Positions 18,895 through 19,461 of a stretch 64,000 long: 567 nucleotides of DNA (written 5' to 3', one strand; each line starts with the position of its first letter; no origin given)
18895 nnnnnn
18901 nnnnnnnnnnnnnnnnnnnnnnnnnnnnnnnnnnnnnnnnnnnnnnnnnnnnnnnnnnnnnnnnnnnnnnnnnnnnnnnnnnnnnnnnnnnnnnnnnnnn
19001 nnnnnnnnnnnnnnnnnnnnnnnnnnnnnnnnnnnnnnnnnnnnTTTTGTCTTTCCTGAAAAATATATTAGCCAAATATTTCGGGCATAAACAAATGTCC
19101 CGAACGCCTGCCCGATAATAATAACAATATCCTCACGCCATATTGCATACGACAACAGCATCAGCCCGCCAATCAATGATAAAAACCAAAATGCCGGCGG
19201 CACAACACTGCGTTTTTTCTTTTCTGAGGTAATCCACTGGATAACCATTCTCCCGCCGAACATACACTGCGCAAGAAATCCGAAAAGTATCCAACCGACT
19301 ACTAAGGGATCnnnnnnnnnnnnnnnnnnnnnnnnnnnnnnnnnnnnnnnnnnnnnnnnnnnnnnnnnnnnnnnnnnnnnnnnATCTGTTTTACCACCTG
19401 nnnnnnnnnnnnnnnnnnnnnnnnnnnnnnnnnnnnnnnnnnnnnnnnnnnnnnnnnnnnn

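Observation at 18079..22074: Three-component periplasmic glycosylation-like module: ArnC-like GT2, ArnT-like GT-C and a LAB_N-mutarotase fusion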

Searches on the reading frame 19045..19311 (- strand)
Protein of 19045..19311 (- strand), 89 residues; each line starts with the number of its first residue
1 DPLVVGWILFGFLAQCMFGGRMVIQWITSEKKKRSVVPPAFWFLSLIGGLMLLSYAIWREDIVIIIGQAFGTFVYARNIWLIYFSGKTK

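Call 29: find_related_loci(query=A2, collection=genome_contigs, flank=8000)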
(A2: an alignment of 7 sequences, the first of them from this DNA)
Query A2 (89 aa) in genome_contigs; peptide patterns used: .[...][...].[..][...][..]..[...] (x = any residue, [..] = any of these).
600 stretches matched a pattern (row limit reached: there are more); 598 encode a relative of the query (tblastn E <= 1e-3); the best 80 are kept; 80 distinct loci.
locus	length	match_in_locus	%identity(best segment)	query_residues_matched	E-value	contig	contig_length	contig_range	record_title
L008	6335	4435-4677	58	7-87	1e-31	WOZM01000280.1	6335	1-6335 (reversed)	MAG: Rhodobacteraceae bacterium isolate WOFB24 NODE_5245_length_6335_cov_9.252548, whole genome shotgun sequence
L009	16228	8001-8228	59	7-82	2e-31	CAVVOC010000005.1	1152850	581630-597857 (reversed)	MAG: uncultured Alphaproteobacteria bacterium isolate MFD09730.bin.2.39 genome assembly, contig: contig_24986, whole gen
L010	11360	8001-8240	56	6-85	2e-31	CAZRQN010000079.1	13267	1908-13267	MAG TPA_asm: uncultured Rhodobacterales bacterium isolate SRP342105_co3_17 genome assembly, contig: NODE_4514_length_132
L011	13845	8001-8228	57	7-82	1e-30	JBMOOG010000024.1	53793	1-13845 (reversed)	MAG: Pseudomonadota bacterium isolate Betzabe_MAG096 MAG096_24, whole genome shotgun sequence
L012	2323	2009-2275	53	1-89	3e-30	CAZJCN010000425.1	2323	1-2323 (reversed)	MAG TPA_asm: uncultured Phycisphaeraceae bacterium isolate SRP162660_co1_24 genome assembly, contig: NODE_78005_length_2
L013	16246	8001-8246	51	7-88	7e-30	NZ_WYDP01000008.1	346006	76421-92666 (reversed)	Rubellimicrobium sp. CFH 75288 contig8, whole genome shotgun sequence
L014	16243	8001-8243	58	2-82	6e-30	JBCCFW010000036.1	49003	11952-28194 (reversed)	MAG: Acidobacteriota bacterium isolate P01_B01_bin.29 k141_2395570_length_49003_cov_13.9941, whole genome shotgun sequen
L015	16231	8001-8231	58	7-83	2e-29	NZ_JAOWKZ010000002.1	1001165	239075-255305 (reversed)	Albidovulum litorale strain WL0050 NODE_2_length_1001165_cov_140.794059, whole genome shotgun sequence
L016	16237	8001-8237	61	5-83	2e-29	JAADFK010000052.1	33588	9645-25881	MAG: Acidobacteriota bacterium isolate M_MaxBin.023 contig-127_1837, whole genome shotgun sequence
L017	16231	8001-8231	61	7-83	3e-29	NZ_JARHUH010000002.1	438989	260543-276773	Paenirhodobacter sp. CAU 1674 contig2, whole genome shotgun sequence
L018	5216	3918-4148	58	7-83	2e-29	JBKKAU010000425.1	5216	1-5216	MAG: Thermoanaerobaculia bacterium isolate swi_bin.312 S1Ck127_17332261_flag_1_multi_9.0000_len_5216, whole genome shotg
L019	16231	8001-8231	58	7-83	3e-29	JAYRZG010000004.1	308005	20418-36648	MAG: Fuscovulum sp. isolate EBPR_s472bin.4 NODE_35_length_308005_cov_14.369646, whole genome shotgun sequence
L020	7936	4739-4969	61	7-83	4e-29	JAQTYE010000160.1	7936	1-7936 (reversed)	MAG: Paracoccaceae bacterium isolate STC_3 NODE_23305_length_7936_cov_3.253426_Sandtown_C, whole genome shotgun sequence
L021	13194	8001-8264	55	2-89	5e-29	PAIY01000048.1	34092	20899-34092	MAG: Phycisphaeraceae bacterium isolate NAT22 MHASMcontig_872911, whole genome shotgun sequence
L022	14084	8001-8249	54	7-89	1e-28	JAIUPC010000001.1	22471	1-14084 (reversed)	MAG: Proteobacteria bacterium isolate RHODO1 megahit-bin.50~k141_1555, whole genome shotgun sequence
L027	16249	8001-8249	54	7-89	5e-29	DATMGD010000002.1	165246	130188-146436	MAG TPA_asm: Xanthobacteraceae bacterium isolate SMAG_U13480 k141_36925, whole genome shotgun sequence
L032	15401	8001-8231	56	7-83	2e-28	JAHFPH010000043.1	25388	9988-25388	MAG: Rhodospirillaceae bacterium isolate nzgw522 NODE_1753_length_25389_cov_6.268284, whole genome shotgun sequence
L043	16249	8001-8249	53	5-87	1e-27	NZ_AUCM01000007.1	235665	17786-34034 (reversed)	Gemmobacter nectariphilus DSM 15620 G481DRAFT_scaffold00006.6_C, whole genome shotgun sequence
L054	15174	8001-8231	52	6-82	2e-27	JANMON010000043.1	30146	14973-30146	MAG: Gemmatimonadaceae bacterium isolate OTE_58_metabat_158 OTE_58_k141_6405816, whole genome shotgun sequence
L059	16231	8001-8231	55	7-83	4e-27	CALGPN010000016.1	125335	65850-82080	MAG: uncultured Desulfosoma sp. isolate N1_Bin_METABAT__187_1 genome assembly, contig: c_000000997056, whole genome shot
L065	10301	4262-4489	54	7-82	5e-27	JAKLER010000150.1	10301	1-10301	MAG: Acidobacteria bacterium isolate RA.bin138 RA.bin138_150, whole genome shotgun sequence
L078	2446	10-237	55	7-82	8e-27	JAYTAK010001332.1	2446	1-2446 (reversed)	MAG: Candidatus Kuenenia sp. isolate GFS_13877 GFS_13877_1331, whole genome shotgun sequence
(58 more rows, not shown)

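Call 34: search_protein_families(library=pfam, proteins=[L017:8230-9663:+, L078:480-2159:+, L065:4318-6246:+, L043:8265-10547:+, L054:8248-9948:+, L027:4515-6212:+, L021:5011-6984:+, L032:8261-9820:-, L008:4628-6121:+, L059:8263-9807:+], max_evalue=0.01)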
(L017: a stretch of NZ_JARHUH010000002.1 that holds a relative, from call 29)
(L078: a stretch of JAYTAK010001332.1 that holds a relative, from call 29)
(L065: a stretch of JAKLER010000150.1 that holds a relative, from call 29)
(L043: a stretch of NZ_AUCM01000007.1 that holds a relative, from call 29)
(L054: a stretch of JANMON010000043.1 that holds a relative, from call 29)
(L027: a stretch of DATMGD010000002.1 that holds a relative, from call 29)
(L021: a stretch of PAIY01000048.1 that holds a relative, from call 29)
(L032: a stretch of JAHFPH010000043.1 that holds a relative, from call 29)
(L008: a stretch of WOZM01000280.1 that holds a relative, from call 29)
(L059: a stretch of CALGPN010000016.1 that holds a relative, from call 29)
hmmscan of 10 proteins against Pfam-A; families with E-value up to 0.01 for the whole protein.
L017:8230-9663:+ (477 aa): 1 family
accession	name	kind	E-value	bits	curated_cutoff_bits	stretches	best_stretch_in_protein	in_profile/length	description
PF13231.12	PMT_2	-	1.8e-22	80.7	26.1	1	58-217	1-160/160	Dolichyl-phosphate-mannose-protein mannosyltransferase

L078:480-2159:+ (559 aa): 1 family
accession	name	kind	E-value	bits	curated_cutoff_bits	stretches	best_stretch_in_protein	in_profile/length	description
PF13231.12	PMT_2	-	3e-14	54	26.1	1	57-213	1-154/160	Dolichyl-phosphate-mannose-protein mannosyltransferase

L065:4318-6246:+ (642 aa): 3 families
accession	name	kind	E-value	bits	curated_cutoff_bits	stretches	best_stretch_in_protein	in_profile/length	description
PF13231.12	PMT_2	-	1.9e-19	70.9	26.1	1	144-305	1-160/160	Dolichyl-phosphate-mannose-protein mannosyltransferase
PF02366.24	PMT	-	4.3e-11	43.3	22.7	1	91-276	5-199/245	Dolichyl-phosphate-mannose-protein mannosyltransferase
PF03901.23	Glyco_transf_22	-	0.0026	17.5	23.8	1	336-464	246-368/414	Alg9-like mannosyltransferase family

L043:8265-10547:+ (760 aa): 1 family
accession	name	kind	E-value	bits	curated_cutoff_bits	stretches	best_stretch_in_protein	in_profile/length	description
PF13231.12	PMT_2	-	1.2e-13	52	26.1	1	305-465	1-150/160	Dolichyl-phosphate-mannose-protein mannosyltransferase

L054:8248-9948:+ (566 aa): 1 family
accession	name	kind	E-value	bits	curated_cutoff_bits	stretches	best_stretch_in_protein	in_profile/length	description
PF13231.12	PMT_2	-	2.3e-08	34.8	26.1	1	87-242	1-153/160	Dolichyl-phosphate-mannose-protein mannosyltransferase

L027:4515-6212:+ (565 aa): 2 families
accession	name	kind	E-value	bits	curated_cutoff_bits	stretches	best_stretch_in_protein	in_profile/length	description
PF02366.24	PMT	-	2.6e-10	40.7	22.7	1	31-240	2-212/245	Dolichyl-phosphate-mannose-protein mannosyltransferase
PF13231.12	PMT_2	-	5.6e-08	33.6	26.1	1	103-257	14-159/160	Dolichyl-phosphate-mannose-protein mannosyltransferase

L021:5011-6984:+ (657 aa): 1 family
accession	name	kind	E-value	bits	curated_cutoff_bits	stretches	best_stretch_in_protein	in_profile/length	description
PF13231.12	PMT_2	-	1.9e-05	25.4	26.1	1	171-320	20-160/160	Dolichyl-phosphate-mannose-protein mannosyltransferase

L032:8261-9820:- (519 aa): 1 family
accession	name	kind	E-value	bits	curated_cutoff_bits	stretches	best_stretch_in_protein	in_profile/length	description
PF13231.12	PMT_2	-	4.7e-13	50.1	26.1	1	67-228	2-160/160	Dolichyl-phosphate-mannose-protein mannosyltransferase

L008:4628-6121:+ (497 aa): 2 families
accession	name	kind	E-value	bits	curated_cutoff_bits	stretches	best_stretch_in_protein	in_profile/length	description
PF13231.12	PMT_2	-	1.9e-22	80.6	26.1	1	71-230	1-160/160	Dolichyl-phosphate-mannose-protein mannosyltransferase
PF02366.24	PMT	-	1.1e-05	25.6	22.7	1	69-226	59-229/245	Dolichyl-phosphate-mannose-protein mannosyltransferase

L059:8263-9807:+ (514 aa): 1 family
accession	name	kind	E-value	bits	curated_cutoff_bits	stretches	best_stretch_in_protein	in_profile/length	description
PF13231.12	PMT_2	-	6.9e-14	52.8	26.1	1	65-222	2-160/160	Dolichyl-phosphate-mannose-protein mannosyltransferase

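Call 53: search_dna_similar(query=window:19045-19311:-, collection=plasmids, mode=protein, max_rows=15)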
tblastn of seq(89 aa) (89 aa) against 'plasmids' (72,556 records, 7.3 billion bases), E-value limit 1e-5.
Records with a match: 19; places in all: 22; records where one place covers at least 80% of the query: 19.
Best place of each record, by identity: <60% 19.
By first word of the organism name: Paracoccus 5; Azospirillum 4; Cetobacterium 2; Hymenobacter 2; Pelagovum 1; Thalassospira 1; Paenibacillus 1; Ilyobacter 1; Phocaeicola 1; Aeromonas 1.
By predicted mobility (MOB-suite, as given by PLSDB): non-mobilizable 16; mobilizable 2; conjugative 1.
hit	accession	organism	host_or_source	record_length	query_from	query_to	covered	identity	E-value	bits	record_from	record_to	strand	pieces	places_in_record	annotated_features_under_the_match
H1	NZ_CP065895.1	Paracoccus marcusii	Cancer pagurus,whole ...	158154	7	82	85%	56.6%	2e-20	91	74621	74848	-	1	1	lipid-A-disaccharide synthase N-terminal domain-containing protein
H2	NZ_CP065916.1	Pelagovum pacificum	cell culture,seawater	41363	7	89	93%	51.8%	5e-22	95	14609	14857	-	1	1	lipid-A-disaccharide synthase N-terminal domain-containing protein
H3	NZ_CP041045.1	Paracoccus sp. AK26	pure culture,Hexachlorocyclohexane ...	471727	7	82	85%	55.3%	1e-19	88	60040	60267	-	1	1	lipid-A-disaccharide synthase N-terminal domain-containing protein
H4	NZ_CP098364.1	Paracoccus sp. TOH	cell cuture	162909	7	82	85%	55.3%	1e-19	88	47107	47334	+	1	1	lipid-A-disaccharide synthase N-terminal domain-containing protein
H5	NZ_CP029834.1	Azospirillum ramasamyi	single cell,Cow dung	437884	7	88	92%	50.0%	4e-20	89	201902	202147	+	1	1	lipid-A-disaccharide synthase N-terminal domain-containing protein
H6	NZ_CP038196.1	Paracoccus versutus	single cell,soil adjacent to the roots ...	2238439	7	82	85%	53.9%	1e-19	88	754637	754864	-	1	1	none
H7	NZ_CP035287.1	Paracoccus versutus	whole organism,soil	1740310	7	82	85%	53.9%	2e-19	87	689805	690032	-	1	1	none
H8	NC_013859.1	Azospirillum sp. B510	-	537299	7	89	93%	48.2%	6e-20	89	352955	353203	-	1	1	lipid-A-disaccharide synthase N-terminal domain-containing protein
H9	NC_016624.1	Azospirillum lipoferum 4B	-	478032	7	88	92%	48.8%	5e-19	86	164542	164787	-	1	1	lipid-A-disaccharide synthase N-terminal domain-containing protein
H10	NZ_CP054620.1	Azospirillum oryzae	cell culture,soil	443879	7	89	93%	45.8%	4e-18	84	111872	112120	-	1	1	lipid-A-disaccharide synthase N-terminal domain-containing protein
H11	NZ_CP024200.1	Thalassospira marina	-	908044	6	83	88%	47.4%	2e-19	87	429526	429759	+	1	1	lipid-A-disaccharide synthase N-terminal domain-containing protein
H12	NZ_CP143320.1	Cetobacterium somerae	intestine of Yellow Catfish,pure culture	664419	7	82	85%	48.7%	4e-17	81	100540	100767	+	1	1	lipid-A-disaccharide synthase N-terminal domain-containing protein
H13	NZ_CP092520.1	Cetobacterium somerae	Danio rerio,tissue sample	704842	7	82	85%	48.7%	4e-17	81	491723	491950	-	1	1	lipid-A-disaccharide synthase N-terminal domain-containing protein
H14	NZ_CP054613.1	Paenibacillus cellulosilyticus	cell culture,soil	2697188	5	79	84%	48.0%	1e-16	80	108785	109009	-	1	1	none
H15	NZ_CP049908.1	Hymenobacter sp. HDW8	single bacterial strain,Siniperca ...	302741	6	82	87%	44.3%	3e-12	67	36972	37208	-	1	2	lipid-A-disaccharide synthase N-terminal domain-containing protein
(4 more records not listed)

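Call 54: get_annotated_region(hit=H1, flank=5000)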
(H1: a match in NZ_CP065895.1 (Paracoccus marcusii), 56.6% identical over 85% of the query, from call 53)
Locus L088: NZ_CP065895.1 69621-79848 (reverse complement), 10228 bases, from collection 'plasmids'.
description: Paracoccus marcusii strain CP157 plasmid pCP157_03, complete sequence
organism: Paracoccus marcusii (NCBI taxid 59779)
taxonomy: Bacteria; Pseudomonadota; Alphaproteobacteria; Rhodobacterales; Paracoccaceae; Paracoccus; Paracoccus marcusii
host: -; source: Cancer pagurus,whole organism,carapace,carapace; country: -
typing (MOB-suite, as given by PLSDB): non-mobilizable
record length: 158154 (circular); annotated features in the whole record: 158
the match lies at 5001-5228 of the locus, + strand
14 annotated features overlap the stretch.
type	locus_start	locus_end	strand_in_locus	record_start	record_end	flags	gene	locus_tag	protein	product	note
CDS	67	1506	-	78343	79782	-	-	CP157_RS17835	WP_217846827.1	DUF4942 domain-containing protein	-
CDS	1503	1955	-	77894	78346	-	-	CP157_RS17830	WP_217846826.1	hypothetical protein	-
CDS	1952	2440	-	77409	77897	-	-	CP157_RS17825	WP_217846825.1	hypothetical protein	-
CDS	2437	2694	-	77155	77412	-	-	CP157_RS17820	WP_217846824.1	hypothetical protein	-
CDS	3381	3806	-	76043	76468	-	-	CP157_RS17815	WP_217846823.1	VOC family protein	-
CDS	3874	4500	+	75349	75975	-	-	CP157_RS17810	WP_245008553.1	TetR family transcriptional regulator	-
CDS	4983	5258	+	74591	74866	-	-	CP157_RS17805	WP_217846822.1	lipid-A-disaccharide synthase N-terminal domain-containing protein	-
CDS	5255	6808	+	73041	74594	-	-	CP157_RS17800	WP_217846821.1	glycosyltransferase family 39 protein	-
CDS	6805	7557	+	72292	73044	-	-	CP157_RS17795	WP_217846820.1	glycosyltransferase family 2 protein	-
CDS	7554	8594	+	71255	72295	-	-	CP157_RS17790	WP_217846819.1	NAD-dependent epimerase/dehydratase family protein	-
CDS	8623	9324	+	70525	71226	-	-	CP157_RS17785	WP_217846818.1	VIT family protein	-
CDS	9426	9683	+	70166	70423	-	-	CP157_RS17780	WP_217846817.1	PepSY domain-containing protein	-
CDS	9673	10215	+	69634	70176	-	-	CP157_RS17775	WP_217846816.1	cytochrome b/b6 domain-containing protein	-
CDS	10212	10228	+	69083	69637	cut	-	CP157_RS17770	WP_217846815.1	tyrosine-protein phosphatase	-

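Call 55: get_annotated_region(hit=H12, flank=5000)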
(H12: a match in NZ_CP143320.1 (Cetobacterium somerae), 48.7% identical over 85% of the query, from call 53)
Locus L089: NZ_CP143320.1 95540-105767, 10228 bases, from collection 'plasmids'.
description: Cetobacterium somerae strain ceto plasmid p1, complete sequence
organism: Cetobacterium somerae (NCBI taxid 188913)
taxonomy: Bacteria; Fusobacteriota; Fusobacteriia; Fusobacteriales; Fusobacteriaceae; Cetobacterium; Cetobacterium somerae
host: -; source: intestine of Yellow Catfish,pure culture; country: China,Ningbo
typing (MOB-suite, as given by PLSDB): non-mobilizable
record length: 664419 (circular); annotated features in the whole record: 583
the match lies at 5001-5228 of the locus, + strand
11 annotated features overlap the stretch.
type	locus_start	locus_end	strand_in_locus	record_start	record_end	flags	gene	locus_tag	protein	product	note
CDS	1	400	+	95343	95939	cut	-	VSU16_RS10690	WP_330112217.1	methyltransferase domain-containing protein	-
CDS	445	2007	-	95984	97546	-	-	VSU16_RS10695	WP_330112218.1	glycosyltransferase family 39 protein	-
CDS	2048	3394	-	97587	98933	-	-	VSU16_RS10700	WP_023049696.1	HAMP domain-containing sensor histidine kinase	GO:0007165 - signal transduction [Evidence IEA]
CDS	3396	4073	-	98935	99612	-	-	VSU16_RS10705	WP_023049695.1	response regulator transcription factor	GO:0000160 - phosphorelay signal transduction system [Evidence IEA]; GO:0006355 - regulation of DNA-templated ...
CDS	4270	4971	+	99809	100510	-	-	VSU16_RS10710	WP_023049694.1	glycosyltransferase family 2 protein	-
CDS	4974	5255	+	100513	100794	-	-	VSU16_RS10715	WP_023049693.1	lipid-A-disaccharide synthase N-terminal domain-containing protein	-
CDS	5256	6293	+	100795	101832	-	-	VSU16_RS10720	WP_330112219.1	GDP-mannose 4,6-dehydratase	-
CDS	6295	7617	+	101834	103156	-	-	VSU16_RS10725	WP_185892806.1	UDP-glucose/GDP-mannose dehydrogenase family protein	-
CDS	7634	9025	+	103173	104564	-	-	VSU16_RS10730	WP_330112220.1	glycosyltransferase family 39 protein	-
CDS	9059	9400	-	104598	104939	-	-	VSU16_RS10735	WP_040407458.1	zinc ribbon domain-containing protein YjdM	-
CDS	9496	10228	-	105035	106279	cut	glyA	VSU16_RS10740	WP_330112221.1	serine hydroxymethyltransferase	GO:0019264 - glycine biosynthetic process from serine [Evidence IEA]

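Call 63: search_solved_structures(query=A1, max_evalue=10, show_alignments=3)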
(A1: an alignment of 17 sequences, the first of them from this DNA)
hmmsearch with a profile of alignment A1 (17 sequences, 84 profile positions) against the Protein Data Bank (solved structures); distinct sequences matched with E-value up to 10: 0.

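Call 65: search_protein_families(library=pfam, alignment_id=A1, max_evalue=1)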
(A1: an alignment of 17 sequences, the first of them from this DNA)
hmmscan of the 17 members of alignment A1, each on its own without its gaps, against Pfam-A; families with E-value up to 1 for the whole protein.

A. member 1, seq(89 aa): 4 families
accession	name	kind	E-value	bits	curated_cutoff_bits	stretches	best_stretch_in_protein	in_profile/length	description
PF07578.16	LAB_N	-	6.9e-32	109.8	26.7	1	11-80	2-71/71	Lipid A Biosynthesis N-terminal domain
PF03083.21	MtN3_slv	-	0.00016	22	23.7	1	16-84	13-81/87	Sugar efflux transporter for intercellular exchange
PF13074.11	DUF3938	-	0.064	14.2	25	1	16-84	19-80/98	Protein of unknown function (DUF3938)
PF20560.3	MotA_N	-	0.14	12.9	27.3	1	56-79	24-49/91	Motility protein A N-terminal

B. families by the number of members that match (of 17 scanned): 6 families
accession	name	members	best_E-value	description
PF07578.16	LAB_N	17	1e-33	Lipid A Biosynthesis N-terminal domain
PF03083.21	MtN3_slv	7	0.00016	Sugar efflux transporter for intercellular exchange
PF03594.19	BenE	1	0.006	Benzoate membrane transport protein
PF13074.11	DUF3938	1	0.064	Protein of unknown function (DUF3938)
PF20560.3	MotA_N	1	0.14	Motility protein A N-terminal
PF09843.14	DUF2070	1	0.33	Predicted membrane protein (DUF2070)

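Call 85: get_annotated_region(hit=H14, flank=5000)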
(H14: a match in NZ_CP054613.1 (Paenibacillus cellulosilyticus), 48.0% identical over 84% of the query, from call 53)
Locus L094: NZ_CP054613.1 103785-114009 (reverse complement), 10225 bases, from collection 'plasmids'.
description: Paenibacillus cellulosilyticus strain KACC 14175 plasmid unnamed4, complete sequence
organism: Paenibacillus cellulosilyticus (NCBI taxid 375489)
taxonomy: Bacteria; Bacillota; Bacilli; Bacillales; Paenibacillaceae; Paenibacillus; Paenibacillus cellulosilyticus
host: -; source: cell culture,soil; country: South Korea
typing (MOB-suite, as given by PLSDB): non-mobilizable
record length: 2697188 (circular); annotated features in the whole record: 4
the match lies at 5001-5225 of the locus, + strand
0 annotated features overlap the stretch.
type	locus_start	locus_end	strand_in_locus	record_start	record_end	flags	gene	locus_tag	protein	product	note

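Call 86: get_annotated_region(hit=H15, flank=5000)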
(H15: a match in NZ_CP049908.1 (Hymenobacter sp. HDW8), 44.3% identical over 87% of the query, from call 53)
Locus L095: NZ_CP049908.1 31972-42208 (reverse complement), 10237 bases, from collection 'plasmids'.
description: Hymenobacter sp. HDW8 plasmid p_unnamed1, complete sequence
organism: Hymenobacter sp. HDW8 (NCBI taxid 2714932)
taxonomy: Bacteria; Bacteroidota; Cytophagia; Cytophagales; Hymenobacteraceae; Hymenobacter; Hymenobacter sp. HDW8
host: -; source: single bacterial strain,Siniperca scherzeri; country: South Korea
typing (MOB-suite, as given by PLSDB): non-mobilizable
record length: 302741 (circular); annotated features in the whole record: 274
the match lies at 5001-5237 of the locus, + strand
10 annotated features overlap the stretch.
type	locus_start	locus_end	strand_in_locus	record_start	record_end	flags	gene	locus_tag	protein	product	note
CDS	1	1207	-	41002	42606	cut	-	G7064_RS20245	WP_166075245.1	glycosyltransferase family 39 protein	-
CDS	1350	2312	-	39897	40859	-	-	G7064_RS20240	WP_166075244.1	GDP-mannose 4,6-dehydratase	-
CDS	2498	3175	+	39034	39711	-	-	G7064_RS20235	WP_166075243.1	response regulator transcription factor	GO:0000160 - phosphorelay signal transduction system [Evidence IEA]; GO:0006355 - regulation of DNA-templated ...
CDS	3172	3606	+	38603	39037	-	-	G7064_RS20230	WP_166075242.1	hypothetical protein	-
CDS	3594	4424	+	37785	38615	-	-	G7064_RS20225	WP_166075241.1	ATP-binding protein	-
CDS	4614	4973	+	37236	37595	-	-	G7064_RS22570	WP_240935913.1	lipid-A-disaccharide synthase N-terminal domain-containing protein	-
CDS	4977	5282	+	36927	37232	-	-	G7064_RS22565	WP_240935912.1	lipid-A-disaccharide synthase N-terminal domain-containing protein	-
CDS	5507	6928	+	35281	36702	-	-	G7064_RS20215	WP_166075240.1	TolC family protein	GO:0055085 - transmembrane transport [Evidence IEA]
CDS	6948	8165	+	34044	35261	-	-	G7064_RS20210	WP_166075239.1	efflux RND transporter periplasmic adaptor subunit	GO:0006810 - transport [Evidence IEA]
CDS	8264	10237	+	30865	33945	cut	-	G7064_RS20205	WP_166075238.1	efflux RND transporter permease subunit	GO:0055085 - transmembrane transport [Evidence IEA]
